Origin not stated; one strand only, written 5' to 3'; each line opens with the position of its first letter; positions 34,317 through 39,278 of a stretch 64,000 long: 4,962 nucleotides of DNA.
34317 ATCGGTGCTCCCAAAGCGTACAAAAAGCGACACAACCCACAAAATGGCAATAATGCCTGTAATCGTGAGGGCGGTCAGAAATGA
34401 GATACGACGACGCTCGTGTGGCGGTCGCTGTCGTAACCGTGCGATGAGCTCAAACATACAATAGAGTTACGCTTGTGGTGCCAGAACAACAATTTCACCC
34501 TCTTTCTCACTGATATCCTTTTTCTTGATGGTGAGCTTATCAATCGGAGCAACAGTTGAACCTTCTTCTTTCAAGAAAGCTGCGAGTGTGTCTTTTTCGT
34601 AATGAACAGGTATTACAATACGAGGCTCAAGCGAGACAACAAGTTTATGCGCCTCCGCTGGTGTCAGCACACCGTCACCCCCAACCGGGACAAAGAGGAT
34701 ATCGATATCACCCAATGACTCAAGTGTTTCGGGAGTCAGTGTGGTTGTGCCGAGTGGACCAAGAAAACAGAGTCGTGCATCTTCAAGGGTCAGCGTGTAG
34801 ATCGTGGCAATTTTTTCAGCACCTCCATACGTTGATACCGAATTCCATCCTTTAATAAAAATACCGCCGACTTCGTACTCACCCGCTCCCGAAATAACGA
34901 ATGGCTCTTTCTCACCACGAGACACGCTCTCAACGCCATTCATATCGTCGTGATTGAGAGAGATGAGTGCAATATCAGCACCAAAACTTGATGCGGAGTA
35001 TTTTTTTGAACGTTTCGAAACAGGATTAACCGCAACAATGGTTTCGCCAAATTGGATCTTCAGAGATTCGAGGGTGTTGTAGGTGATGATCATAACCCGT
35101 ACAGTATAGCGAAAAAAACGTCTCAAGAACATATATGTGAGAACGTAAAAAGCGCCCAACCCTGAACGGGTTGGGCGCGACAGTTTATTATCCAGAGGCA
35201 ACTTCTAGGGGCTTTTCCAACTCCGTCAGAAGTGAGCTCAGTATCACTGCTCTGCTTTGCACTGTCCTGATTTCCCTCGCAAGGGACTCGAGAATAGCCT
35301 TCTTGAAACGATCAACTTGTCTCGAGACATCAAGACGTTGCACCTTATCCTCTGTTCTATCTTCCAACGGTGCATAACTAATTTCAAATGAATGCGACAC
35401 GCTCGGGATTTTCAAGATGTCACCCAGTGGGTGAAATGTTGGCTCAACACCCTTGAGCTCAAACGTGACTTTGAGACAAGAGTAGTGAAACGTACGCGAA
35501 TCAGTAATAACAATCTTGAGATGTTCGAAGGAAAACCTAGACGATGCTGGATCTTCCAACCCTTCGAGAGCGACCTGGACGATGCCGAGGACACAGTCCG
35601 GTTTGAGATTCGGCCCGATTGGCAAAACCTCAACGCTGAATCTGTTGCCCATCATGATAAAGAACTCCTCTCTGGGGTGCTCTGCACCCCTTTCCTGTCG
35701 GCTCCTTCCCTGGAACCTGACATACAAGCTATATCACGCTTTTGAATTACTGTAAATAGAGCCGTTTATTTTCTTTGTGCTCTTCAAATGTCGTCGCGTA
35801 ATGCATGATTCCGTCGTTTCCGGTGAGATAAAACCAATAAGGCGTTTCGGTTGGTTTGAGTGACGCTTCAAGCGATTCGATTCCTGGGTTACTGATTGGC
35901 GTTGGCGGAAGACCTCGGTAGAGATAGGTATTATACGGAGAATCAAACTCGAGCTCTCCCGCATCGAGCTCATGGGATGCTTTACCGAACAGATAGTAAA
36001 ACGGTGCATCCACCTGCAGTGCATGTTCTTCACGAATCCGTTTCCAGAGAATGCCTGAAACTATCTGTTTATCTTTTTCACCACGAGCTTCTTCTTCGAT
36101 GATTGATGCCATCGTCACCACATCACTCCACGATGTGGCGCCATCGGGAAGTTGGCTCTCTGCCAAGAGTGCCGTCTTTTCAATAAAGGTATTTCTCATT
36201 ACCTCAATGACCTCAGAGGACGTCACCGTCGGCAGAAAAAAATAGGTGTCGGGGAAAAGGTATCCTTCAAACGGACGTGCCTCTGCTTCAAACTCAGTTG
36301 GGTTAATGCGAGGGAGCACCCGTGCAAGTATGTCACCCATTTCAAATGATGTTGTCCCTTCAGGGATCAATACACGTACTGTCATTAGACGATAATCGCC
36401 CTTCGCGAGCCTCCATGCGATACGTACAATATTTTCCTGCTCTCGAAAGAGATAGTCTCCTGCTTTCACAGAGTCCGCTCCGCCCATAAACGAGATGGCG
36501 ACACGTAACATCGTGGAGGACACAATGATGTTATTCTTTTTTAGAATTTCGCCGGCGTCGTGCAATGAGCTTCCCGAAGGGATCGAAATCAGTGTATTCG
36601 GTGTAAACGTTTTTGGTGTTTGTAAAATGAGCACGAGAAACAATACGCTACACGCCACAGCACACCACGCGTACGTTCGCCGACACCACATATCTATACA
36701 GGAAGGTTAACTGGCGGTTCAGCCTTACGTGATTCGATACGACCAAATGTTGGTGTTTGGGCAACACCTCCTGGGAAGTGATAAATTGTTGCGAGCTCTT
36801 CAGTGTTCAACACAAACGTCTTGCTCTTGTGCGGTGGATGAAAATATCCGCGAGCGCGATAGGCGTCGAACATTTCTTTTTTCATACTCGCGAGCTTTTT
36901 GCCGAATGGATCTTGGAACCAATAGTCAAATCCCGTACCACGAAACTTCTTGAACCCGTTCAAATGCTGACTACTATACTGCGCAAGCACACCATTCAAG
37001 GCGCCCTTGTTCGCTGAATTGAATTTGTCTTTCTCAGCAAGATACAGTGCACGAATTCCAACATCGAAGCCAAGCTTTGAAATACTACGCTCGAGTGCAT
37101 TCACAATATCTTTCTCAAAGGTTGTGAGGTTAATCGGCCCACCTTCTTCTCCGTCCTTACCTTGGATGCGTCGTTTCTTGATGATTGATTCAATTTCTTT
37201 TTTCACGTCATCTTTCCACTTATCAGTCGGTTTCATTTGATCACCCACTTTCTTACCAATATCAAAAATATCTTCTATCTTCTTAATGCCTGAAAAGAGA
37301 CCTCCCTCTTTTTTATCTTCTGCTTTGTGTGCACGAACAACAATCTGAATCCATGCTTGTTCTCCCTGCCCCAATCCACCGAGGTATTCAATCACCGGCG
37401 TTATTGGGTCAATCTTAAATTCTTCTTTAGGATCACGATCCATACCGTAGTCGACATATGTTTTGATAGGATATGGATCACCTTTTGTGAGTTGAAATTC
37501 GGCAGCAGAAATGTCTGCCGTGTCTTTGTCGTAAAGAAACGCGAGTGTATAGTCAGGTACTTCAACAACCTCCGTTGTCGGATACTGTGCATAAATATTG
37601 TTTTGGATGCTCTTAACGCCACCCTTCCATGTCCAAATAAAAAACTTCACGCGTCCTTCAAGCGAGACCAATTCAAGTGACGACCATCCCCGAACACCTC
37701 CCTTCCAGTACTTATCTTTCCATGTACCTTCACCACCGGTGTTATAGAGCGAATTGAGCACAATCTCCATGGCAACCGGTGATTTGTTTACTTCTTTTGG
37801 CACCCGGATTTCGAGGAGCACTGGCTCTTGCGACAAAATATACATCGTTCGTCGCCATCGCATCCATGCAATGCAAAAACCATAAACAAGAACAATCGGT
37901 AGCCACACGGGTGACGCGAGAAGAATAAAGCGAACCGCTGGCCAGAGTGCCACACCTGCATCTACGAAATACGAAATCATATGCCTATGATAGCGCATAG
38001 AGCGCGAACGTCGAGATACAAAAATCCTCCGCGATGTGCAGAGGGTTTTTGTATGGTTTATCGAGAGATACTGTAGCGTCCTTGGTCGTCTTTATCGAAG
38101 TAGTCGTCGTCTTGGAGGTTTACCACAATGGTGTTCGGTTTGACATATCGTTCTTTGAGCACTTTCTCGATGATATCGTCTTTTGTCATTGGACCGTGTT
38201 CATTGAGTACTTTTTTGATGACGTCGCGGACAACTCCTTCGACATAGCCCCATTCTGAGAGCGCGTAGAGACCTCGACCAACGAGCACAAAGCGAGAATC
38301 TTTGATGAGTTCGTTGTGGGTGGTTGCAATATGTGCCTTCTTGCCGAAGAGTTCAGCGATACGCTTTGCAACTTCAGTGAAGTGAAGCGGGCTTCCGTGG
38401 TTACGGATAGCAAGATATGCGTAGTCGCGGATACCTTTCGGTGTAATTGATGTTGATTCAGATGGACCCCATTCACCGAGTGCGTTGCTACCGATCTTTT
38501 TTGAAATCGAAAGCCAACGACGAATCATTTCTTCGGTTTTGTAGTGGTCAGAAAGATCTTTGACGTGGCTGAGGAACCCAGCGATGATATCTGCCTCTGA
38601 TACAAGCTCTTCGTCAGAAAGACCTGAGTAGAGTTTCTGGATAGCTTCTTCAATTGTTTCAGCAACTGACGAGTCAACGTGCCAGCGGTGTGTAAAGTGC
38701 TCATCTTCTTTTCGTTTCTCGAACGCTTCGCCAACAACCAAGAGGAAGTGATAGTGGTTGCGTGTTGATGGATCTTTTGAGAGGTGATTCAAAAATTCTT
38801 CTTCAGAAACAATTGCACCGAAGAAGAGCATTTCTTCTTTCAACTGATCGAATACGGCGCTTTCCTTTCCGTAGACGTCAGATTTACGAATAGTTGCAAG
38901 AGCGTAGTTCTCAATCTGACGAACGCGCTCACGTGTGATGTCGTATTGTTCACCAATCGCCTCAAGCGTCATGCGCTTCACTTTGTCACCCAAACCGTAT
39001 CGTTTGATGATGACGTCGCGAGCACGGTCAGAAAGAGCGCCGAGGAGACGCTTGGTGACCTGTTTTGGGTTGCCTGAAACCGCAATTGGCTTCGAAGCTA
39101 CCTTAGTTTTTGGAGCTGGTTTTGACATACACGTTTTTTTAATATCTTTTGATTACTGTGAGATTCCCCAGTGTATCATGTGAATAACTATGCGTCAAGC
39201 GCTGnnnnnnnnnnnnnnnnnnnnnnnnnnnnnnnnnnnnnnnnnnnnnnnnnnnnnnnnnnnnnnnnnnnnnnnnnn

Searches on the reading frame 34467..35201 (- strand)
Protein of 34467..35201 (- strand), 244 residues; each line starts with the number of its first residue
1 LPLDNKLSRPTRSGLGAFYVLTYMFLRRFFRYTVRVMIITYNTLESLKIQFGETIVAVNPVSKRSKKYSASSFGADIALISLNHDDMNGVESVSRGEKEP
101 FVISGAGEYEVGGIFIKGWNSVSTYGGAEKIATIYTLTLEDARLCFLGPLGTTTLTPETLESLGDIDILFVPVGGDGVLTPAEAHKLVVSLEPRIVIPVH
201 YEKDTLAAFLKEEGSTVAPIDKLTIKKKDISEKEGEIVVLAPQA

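Call 78: search_protein_families(library=pfam, proteins=[window:34467-35201:-], max_evalue=0.001)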
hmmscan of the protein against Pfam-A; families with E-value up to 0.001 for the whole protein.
window:34467-35201:- (244 aa): 2 families
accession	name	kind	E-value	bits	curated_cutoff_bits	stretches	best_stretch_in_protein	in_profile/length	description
PF13483.12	Lactamase_B_3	-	2.5e-24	86.5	24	1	39-200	2-160/160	Beta-lactamase superfamily domain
PF12706.13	Lactamase_B_2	-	3e-05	24.2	27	1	135-201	128-200/200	Beta-lactamase superfamily domain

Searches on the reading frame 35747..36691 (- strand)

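Call 79: search_protein_families(library=pfam, proteins=[window:35747-36691:-], max_evalue=0.001)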
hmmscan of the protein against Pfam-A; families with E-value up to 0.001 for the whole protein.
window:35747-36691:- (314 aa): 1 family
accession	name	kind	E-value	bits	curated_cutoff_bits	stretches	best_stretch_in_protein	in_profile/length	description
PF02618.21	YceG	-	3.1e-64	217.5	32.4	1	35-310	1-274/275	YceG-like family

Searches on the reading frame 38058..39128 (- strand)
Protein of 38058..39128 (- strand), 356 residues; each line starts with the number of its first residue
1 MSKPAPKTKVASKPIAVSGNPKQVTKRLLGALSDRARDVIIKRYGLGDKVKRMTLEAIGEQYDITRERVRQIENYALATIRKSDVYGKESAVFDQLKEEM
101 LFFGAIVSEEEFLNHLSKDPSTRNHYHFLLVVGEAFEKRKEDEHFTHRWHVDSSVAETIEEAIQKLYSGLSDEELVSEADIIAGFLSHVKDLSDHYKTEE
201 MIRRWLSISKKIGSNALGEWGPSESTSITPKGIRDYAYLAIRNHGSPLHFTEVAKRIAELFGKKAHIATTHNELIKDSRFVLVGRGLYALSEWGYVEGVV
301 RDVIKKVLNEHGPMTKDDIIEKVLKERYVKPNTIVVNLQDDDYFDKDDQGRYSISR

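Call 30: search_protein_families(library=pfam, proteins=[window:38058-39128:-], max_evalue=0.01)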
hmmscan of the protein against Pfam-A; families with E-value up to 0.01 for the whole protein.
window:38058-39128:- (356 aa): 2 families
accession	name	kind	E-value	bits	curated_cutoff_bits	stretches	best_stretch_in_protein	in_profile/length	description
PF04545.22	Sigma70_r4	-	8.4e-15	54.5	24.1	1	28-82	1-50/50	Sigma-70, region 4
PF05066.19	HARE-HTH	-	2.2e-10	41.2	25.9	1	237-293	7-71/71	HB1, ASXL, restriction endonuclease HTH domain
